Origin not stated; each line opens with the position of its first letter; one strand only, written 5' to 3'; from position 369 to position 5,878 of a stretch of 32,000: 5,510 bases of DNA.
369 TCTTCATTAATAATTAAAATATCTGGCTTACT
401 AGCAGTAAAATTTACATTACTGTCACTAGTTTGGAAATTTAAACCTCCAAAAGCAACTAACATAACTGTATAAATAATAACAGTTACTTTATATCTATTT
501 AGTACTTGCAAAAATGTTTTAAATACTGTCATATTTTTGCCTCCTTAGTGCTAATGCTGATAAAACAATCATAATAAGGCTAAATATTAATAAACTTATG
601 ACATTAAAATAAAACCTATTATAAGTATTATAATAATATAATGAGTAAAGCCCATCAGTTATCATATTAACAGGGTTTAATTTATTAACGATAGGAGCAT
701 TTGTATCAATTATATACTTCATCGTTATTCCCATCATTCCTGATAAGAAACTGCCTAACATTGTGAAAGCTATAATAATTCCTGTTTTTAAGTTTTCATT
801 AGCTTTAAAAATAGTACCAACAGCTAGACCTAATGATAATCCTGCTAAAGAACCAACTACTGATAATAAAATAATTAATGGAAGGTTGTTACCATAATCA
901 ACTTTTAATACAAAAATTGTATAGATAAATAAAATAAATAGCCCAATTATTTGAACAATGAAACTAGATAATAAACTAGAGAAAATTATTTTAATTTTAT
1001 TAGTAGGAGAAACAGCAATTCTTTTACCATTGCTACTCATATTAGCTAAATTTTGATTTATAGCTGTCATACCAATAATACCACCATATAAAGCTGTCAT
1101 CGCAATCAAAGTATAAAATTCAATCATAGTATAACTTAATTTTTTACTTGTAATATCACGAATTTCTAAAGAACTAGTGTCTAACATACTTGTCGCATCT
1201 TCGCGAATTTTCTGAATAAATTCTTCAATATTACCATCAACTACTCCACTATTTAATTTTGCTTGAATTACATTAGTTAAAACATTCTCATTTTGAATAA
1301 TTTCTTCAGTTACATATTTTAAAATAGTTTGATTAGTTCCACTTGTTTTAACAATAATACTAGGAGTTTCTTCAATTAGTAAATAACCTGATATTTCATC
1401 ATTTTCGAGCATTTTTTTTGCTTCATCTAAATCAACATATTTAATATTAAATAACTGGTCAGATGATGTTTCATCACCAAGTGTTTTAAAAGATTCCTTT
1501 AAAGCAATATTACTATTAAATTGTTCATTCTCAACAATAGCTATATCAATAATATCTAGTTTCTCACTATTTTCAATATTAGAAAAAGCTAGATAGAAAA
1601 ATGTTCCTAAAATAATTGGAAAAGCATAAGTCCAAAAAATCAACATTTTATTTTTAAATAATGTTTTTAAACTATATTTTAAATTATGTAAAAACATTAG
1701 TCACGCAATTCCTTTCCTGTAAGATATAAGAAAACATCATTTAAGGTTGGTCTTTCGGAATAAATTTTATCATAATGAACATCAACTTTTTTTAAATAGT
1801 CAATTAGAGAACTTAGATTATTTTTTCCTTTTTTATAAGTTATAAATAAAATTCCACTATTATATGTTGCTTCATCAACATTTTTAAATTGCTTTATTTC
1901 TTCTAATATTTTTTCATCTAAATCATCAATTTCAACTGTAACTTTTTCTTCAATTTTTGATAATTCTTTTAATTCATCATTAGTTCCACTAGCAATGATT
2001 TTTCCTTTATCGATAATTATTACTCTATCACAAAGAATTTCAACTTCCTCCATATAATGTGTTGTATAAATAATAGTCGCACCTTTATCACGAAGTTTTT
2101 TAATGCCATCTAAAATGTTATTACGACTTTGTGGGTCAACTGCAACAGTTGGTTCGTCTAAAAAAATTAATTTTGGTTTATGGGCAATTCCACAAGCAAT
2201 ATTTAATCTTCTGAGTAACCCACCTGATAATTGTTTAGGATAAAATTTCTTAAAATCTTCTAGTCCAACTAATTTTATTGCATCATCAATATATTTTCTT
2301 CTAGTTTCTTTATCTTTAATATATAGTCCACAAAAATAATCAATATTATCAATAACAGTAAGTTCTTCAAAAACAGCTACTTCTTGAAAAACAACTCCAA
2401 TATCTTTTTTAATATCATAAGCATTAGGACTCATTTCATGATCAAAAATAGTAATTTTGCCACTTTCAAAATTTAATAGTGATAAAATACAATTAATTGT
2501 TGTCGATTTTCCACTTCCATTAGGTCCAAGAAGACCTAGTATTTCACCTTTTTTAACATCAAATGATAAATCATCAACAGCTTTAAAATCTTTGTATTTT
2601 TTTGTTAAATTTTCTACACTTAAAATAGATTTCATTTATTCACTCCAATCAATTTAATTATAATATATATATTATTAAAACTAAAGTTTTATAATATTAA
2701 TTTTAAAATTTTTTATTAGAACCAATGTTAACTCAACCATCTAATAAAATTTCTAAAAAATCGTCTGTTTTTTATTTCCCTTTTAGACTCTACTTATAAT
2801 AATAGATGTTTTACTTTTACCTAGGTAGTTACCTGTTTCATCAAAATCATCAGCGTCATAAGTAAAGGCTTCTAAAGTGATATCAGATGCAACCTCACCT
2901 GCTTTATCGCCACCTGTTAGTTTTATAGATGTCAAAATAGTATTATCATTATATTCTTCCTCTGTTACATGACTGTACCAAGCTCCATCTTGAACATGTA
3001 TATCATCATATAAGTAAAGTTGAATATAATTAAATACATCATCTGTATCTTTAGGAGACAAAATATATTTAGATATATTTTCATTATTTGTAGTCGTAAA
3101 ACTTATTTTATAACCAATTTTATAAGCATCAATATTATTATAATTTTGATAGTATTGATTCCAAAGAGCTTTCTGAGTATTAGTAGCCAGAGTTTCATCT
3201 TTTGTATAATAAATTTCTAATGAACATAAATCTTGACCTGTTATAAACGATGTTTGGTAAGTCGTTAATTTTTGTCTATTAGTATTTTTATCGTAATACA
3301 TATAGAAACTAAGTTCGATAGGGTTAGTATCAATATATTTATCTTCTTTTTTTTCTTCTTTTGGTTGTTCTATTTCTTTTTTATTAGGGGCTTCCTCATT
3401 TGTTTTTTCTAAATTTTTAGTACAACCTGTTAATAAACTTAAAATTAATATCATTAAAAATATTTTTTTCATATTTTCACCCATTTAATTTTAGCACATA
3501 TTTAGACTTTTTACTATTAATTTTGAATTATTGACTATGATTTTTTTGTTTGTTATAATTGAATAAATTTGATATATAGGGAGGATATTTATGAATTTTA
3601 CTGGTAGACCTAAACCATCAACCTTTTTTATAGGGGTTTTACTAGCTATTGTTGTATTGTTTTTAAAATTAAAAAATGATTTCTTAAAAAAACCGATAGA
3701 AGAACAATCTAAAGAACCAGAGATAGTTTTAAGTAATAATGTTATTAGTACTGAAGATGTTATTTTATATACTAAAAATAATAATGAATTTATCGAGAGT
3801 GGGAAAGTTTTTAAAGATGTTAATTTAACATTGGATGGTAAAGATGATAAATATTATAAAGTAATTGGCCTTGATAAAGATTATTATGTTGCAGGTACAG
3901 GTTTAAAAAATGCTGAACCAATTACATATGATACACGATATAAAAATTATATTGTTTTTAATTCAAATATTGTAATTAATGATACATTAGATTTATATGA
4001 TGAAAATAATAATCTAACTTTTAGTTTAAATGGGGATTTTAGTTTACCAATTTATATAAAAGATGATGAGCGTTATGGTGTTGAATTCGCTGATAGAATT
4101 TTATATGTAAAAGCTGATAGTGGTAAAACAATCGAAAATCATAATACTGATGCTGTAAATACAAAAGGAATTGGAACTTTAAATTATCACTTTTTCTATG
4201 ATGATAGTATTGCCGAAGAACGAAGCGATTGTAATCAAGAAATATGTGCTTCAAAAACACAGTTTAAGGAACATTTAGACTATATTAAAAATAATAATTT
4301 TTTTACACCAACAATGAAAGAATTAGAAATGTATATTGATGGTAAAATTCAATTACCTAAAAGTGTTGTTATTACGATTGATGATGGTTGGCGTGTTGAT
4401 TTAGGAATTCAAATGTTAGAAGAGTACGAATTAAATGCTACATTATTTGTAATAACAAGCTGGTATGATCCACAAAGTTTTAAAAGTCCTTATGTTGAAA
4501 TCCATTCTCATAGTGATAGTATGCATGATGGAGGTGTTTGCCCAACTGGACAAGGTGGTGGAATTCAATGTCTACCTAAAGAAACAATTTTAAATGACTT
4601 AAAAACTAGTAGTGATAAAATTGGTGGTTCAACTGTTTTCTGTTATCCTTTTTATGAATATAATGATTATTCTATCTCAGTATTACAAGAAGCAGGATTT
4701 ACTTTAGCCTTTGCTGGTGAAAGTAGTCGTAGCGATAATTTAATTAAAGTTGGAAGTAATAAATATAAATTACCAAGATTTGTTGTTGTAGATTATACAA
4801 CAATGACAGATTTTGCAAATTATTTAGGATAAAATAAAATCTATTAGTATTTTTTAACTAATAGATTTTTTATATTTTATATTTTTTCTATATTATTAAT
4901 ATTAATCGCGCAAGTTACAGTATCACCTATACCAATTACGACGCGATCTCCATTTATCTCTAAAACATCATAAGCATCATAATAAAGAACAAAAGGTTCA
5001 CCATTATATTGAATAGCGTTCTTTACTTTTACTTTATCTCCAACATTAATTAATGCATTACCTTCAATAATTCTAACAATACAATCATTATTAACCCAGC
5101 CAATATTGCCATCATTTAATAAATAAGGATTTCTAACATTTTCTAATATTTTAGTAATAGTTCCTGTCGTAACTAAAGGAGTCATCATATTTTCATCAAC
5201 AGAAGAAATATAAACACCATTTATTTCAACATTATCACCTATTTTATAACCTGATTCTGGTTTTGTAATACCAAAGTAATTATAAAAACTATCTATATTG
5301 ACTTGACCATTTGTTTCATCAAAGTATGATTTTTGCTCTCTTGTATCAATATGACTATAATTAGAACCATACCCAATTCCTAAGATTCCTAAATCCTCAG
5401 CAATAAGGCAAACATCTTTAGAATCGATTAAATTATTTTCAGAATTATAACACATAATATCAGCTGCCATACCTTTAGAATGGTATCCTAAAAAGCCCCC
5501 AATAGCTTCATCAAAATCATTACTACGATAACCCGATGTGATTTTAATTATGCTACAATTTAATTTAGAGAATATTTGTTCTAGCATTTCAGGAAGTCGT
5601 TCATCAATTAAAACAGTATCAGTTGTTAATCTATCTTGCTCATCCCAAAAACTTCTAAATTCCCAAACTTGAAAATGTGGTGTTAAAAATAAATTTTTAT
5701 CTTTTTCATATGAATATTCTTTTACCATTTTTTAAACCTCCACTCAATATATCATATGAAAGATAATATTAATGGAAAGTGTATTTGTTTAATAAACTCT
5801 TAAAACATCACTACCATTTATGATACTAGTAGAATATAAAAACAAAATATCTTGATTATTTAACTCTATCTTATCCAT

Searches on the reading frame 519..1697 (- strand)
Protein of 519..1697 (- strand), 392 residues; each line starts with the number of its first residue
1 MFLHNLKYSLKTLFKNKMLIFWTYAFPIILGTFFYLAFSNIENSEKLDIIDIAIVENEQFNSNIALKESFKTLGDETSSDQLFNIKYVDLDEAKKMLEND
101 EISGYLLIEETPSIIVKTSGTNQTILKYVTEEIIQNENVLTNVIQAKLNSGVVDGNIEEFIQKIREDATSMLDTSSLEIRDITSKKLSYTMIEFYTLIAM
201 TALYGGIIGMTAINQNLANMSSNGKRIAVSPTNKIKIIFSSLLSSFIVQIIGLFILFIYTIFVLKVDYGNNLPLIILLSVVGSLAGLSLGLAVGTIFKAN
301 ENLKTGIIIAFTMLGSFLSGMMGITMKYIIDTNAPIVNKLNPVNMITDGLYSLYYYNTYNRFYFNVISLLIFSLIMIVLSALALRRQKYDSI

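Call 50: search_protein_families(library=pfam, proteins=[window:519-1697:-], max_evalue=0.0001)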
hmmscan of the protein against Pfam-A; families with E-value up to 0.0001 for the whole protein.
window:519-1697:- (392 aa): 2 families
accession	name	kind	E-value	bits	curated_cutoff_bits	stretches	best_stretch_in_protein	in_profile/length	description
PF12698.13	ABC2_membrane_3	-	5.4e-38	131.4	31.6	1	17-382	1-347/347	ABC-2 family transporter protein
PF01061.29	ABC2_membrane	-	3.3e-06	27.2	26.9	1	193-353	50-209/211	ABC-2 type transporter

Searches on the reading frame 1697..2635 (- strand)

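Call 50: search_protein_families(library=pfam, proteins=[window:1697-2635:-], max_evalue=0.0001)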
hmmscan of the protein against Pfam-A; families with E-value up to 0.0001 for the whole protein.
window:1697-2635:- (312 aa): 5 families
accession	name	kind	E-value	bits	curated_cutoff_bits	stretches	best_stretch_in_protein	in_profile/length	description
PF00005.33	ABC_tran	-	5.2e-33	115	25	1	21-163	2-136/137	ABC transporter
PF13304.12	AAA_21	-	5.7e-12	46.8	27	1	129-193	231-298/304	AAA domain, putative AbiEii toxin, Type IV TA system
PF02463.25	SMC_N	-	4.2e-06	26.8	40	1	15-199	8-203/220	RecF/RecN/SMC N terminal domain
PF13476.12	AAA_23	-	2.3e-05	25.6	27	1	14-243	4-177/201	AAA domain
PF13732.12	DrrA1-3_C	-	8.1e-05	23.7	27.4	0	217-303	1-78/81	ATP-binding protein DrrA1-3-like, C-terminal domain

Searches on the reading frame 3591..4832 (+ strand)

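Call 50: search_protein_families(library=pfam, proteins=[window:3591-4832:+], max_evalue=0.0001)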
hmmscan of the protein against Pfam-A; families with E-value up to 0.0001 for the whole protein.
window:3591-4832:+ (413 aa): 1 family
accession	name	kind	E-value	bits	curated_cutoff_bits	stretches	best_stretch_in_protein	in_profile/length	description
PF01522.26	Polysacc_deac_1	-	4.2e-10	40.1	23.1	1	256-372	6-123/124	Polysaccharide deacetylase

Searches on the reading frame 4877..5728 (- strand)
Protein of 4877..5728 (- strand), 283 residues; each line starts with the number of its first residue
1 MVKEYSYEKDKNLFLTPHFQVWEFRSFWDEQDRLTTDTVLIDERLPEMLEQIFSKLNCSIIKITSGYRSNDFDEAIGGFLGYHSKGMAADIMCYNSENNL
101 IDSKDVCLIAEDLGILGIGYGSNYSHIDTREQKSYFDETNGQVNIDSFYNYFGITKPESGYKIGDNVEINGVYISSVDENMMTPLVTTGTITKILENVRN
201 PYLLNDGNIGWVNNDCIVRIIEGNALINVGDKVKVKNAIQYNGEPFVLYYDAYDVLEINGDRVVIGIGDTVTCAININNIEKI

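Call 50: search_protein_families(library=pfam, proteins=[window:4877-5728:-], max_evalue=0.0001)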
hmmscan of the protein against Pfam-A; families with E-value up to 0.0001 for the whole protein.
window:4877-5728:- (283 aa): 1 family
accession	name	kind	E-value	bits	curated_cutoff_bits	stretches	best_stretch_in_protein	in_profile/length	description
PF08291.16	Peptidase_M15_3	-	9.8e-06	26.1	23.2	1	43-128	26-108/108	Peptidase M15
